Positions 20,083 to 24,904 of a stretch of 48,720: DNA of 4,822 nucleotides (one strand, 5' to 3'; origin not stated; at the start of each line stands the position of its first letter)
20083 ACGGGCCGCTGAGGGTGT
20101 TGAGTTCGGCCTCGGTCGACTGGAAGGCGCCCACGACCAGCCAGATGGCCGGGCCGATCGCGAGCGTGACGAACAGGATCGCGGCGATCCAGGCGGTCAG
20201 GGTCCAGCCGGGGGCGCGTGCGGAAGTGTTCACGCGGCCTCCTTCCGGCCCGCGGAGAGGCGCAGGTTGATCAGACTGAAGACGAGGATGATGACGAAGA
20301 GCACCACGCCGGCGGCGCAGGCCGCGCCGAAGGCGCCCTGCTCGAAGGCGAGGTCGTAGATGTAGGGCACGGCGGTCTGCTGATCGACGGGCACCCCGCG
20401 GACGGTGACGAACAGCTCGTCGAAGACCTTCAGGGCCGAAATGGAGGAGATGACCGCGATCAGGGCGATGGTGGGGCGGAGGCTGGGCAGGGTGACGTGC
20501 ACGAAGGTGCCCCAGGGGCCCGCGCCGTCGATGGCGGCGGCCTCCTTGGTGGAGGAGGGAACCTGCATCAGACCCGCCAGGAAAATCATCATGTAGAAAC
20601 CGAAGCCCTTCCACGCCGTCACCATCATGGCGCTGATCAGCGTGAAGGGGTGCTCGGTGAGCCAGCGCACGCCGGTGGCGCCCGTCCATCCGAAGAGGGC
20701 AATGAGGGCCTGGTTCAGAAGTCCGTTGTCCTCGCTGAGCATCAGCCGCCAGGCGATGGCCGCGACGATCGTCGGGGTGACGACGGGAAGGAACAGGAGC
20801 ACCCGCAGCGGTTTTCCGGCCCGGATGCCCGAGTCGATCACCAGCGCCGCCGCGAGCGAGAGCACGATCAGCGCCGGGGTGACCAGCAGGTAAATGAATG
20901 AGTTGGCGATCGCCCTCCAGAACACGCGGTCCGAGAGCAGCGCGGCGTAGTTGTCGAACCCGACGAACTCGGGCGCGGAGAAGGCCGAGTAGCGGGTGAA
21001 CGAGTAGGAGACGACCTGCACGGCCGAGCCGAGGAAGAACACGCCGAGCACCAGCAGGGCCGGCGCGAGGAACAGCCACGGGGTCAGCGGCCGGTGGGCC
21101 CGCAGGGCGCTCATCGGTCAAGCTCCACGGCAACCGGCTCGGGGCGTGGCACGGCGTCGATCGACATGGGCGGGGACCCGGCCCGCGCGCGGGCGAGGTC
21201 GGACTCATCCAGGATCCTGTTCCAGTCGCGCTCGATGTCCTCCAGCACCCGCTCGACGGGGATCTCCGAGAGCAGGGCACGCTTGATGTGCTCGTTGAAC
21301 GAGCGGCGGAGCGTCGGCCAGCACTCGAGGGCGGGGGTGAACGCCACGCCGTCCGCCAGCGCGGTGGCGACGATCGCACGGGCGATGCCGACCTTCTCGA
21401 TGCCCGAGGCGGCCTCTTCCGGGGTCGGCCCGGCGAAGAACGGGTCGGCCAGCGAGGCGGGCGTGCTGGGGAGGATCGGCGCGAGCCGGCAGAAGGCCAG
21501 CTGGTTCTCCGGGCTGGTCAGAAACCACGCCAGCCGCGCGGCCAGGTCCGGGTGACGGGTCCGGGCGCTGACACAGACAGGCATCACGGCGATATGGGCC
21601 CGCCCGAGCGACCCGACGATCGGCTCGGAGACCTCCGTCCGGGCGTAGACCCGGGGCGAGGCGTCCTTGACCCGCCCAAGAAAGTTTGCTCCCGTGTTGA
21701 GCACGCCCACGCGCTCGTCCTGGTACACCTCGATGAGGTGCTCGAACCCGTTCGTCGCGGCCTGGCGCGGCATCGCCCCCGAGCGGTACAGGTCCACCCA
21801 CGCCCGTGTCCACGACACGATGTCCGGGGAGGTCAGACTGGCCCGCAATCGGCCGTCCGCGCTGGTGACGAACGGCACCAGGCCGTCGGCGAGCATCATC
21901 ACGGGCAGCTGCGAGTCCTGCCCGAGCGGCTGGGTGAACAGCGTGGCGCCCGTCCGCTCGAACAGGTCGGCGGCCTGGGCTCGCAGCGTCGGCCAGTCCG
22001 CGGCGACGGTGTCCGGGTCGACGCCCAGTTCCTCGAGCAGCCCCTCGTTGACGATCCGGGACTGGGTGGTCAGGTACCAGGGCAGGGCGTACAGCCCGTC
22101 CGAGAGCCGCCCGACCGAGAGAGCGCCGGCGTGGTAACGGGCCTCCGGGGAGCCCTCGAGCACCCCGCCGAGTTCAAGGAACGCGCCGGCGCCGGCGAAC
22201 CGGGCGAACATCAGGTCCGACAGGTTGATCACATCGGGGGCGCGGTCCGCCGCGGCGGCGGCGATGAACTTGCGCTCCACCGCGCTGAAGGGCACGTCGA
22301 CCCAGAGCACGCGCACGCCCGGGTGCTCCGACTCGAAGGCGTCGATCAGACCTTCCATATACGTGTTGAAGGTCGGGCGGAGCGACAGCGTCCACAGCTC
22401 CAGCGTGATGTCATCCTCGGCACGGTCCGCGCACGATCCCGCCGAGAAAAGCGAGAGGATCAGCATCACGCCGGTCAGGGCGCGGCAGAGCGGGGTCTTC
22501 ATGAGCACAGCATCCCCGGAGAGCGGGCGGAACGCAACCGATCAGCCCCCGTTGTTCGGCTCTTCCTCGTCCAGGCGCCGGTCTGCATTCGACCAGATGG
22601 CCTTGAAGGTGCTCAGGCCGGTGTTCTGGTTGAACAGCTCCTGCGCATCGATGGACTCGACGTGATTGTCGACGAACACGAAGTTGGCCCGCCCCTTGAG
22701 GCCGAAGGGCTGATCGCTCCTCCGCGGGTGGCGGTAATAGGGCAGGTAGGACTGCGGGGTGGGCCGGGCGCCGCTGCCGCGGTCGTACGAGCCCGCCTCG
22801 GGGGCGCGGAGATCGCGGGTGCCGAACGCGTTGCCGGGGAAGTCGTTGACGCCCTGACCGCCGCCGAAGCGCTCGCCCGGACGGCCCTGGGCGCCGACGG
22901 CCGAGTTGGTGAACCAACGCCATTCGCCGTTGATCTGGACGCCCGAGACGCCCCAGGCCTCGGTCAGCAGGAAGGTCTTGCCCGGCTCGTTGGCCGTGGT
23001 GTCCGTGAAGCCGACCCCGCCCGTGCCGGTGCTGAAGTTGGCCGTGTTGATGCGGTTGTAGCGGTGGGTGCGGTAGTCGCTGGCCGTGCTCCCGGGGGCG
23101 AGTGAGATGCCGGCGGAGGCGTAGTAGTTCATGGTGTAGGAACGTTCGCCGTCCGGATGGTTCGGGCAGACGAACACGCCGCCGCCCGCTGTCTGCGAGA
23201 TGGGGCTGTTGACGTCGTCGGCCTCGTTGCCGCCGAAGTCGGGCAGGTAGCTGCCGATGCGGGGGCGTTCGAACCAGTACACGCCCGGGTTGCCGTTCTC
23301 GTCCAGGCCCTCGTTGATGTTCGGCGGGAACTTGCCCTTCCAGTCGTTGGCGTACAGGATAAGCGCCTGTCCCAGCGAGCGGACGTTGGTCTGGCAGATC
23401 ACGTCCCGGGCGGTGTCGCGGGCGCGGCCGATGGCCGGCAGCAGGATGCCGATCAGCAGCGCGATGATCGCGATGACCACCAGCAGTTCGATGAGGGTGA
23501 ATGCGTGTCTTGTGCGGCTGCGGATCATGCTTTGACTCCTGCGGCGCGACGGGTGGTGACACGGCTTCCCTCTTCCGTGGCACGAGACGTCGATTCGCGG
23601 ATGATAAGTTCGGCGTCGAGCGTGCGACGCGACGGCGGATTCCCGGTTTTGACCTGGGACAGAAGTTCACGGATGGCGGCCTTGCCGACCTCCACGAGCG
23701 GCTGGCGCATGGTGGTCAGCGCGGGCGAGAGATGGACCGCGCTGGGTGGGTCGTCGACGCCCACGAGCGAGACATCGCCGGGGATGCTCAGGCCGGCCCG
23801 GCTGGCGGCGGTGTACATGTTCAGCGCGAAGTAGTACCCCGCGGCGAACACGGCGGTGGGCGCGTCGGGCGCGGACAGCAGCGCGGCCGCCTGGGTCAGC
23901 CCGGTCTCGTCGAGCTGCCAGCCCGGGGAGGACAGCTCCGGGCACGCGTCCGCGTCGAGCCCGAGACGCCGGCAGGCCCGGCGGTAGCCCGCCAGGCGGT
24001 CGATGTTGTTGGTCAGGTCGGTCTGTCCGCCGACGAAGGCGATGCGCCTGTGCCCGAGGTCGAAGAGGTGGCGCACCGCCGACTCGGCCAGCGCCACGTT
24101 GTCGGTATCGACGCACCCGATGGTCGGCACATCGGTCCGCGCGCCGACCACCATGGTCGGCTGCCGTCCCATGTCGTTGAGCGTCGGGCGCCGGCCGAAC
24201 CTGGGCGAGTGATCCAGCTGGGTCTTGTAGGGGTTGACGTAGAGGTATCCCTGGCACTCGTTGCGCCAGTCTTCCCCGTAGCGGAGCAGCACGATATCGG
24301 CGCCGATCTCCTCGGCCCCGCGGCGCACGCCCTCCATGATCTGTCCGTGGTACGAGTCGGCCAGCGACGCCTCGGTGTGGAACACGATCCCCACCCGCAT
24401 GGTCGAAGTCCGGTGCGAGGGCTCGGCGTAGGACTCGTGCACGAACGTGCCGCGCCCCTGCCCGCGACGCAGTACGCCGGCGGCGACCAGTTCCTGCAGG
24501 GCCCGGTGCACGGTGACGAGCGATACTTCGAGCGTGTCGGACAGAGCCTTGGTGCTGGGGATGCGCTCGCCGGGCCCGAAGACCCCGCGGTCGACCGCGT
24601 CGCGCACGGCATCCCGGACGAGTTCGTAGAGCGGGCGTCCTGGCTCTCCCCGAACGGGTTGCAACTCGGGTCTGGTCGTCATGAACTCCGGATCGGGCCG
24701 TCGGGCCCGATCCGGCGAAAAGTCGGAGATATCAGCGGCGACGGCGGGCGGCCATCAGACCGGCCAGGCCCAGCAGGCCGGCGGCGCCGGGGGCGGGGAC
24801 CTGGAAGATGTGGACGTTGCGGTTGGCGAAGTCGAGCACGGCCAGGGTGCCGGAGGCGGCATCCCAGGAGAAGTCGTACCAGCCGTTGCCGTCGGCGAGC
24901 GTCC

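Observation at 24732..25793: Same passenger domain, two anchors: the PEP-CTERM protein is a paralogue of the GC-dockerin protein at 37325-38680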

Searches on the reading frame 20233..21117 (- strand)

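Call 16: search_protein_families(library=pfam, proteins=[window:20233-21117:-], max_evalue=0.001)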
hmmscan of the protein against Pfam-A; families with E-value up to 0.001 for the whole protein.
window:20233-21117:- (295 aa): 1 family
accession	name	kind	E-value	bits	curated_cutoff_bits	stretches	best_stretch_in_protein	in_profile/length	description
PF00528.27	BPD_transp_1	-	3.8e-13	50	26.4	1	84-287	2-178/184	Binding-protein-dependent transport system inner membrane component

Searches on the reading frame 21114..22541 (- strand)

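Call 16: search_protein_families(library=pfam, proteins=[window:21114-22541:-], max_evalue=0.001)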
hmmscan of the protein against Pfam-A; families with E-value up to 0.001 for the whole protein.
window:21114-22541:- (476 aa): 2 families
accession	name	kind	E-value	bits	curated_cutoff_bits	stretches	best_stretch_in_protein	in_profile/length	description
PF13416.11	SBP_bac_8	-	4.6e-21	76.3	27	1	65-369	2-271/279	Bacterial extracellular solute-binding protein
PF01547.30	SBP_bac_1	-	1.9e-17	64.6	26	1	61-347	9-306/307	Bacterial extracellular solute-binding protein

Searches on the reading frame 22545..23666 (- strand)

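Call 16: search_protein_families(library=pfam, proteins=[window:22545-23666:-], max_evalue=0.001)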
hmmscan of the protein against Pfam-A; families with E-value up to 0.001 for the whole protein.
window:22545-23666:- (374 aa): 2 families
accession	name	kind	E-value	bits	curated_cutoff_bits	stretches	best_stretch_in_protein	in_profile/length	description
PF07963.17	N_methyl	-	4.8e-07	29.5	21.2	1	51-76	2-27/27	Prokaryotic N-terminal methylation motif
PF07596.16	SBP_bac_10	-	5.7e-06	27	23.3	1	81-221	2-153/268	Protein of unknown function (DUF1559)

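Call 55: search_protein_families(library=ncbifam, proteins=[window:22545-23666:-], max_evalue=0.001)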
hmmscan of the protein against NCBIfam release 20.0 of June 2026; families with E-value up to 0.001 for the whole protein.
window:22545-23666:- (374 aa): 8 families
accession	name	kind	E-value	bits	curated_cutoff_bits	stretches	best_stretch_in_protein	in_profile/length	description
TIGR01710.1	typeII_sec_gspG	equivalog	1e-08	35.3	88.85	1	55-121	2-66/134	type II secretion system major pseudopilin GspG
NF040999.1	pilin_ComGC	equivalog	4.1e-06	26.9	75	1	54-105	2-53/84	competence type IV pilus major pilin ComGC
TIGR02532.1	IV_pilin_GFxxxE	domain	6.9e-06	25.7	16.3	1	54-76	2-24/24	prepilin-type N-terminal cleavage/methylation domain-containing protein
NF007862.0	PRK10574.1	equivalog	0.0001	22.4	138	1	53-79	4-30/145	prepilin peptidase-dependent pilin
TIGR01708.2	typeII_sec_gspH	equivalog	0.00011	22.2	80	1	56-84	4-32/169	type II secretion system minor pseudopilin GspH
TIGR02596.1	TIGR02596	subfamily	0.0002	21.5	70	1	56-79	1-24/196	Verru_Chthon cassette protein D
NF041013.1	T4P_ComGE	equivalog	0.0003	20.8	49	1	55-81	5-31/83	competence type IV pilus minor pilin ComGE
NF041775.1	typeIV_PilA_Myxo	equivalog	0.0005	20.1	400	1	51-99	9-56/214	type IV pilin protein PilA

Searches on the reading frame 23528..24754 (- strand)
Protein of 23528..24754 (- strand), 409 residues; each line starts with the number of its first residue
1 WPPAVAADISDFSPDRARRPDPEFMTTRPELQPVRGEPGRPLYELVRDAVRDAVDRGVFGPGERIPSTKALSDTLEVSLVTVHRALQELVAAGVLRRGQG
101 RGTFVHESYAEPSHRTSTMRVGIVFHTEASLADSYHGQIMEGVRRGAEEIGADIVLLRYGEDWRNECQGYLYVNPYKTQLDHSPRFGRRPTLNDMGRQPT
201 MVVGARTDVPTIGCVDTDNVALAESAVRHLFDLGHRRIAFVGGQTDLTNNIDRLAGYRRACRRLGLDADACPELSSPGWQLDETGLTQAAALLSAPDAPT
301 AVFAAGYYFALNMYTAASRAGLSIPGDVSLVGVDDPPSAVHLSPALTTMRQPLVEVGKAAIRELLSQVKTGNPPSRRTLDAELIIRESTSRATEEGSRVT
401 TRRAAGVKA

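Call 16: search_protein_families(library=pfam, proteins=[window:23528-24754:-], max_evalue=0.001)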
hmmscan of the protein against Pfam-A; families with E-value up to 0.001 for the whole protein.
window:23528-24754:- (409 aa): 5 families
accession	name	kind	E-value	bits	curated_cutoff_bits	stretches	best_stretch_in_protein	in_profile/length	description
PF13377.12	Peripla_BP_3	-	4.9e-36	124.8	26.5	1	227-389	1-167/167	Periplasmic binding protein-like domain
PF00392.27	GntR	-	6.2e-16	58.3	27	1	42-105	1-64/64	Bacterial regulatory proteins, gntR family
PF00532.27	Peripla_BP_1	-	2.5e-10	40.7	22.2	1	199-372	83-265/281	Periplasmic binding proteins and sugar binding domain of LacI family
PF13407.12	Peripla_BP_4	-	3.8e-06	27.1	35.1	1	210-342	94-225/258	Periplasmic binding protein domain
PF08220.18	HTH_DeoR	-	0.00041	20.5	21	1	67-106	16-55/57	DeoR-like helix-turn-helix domain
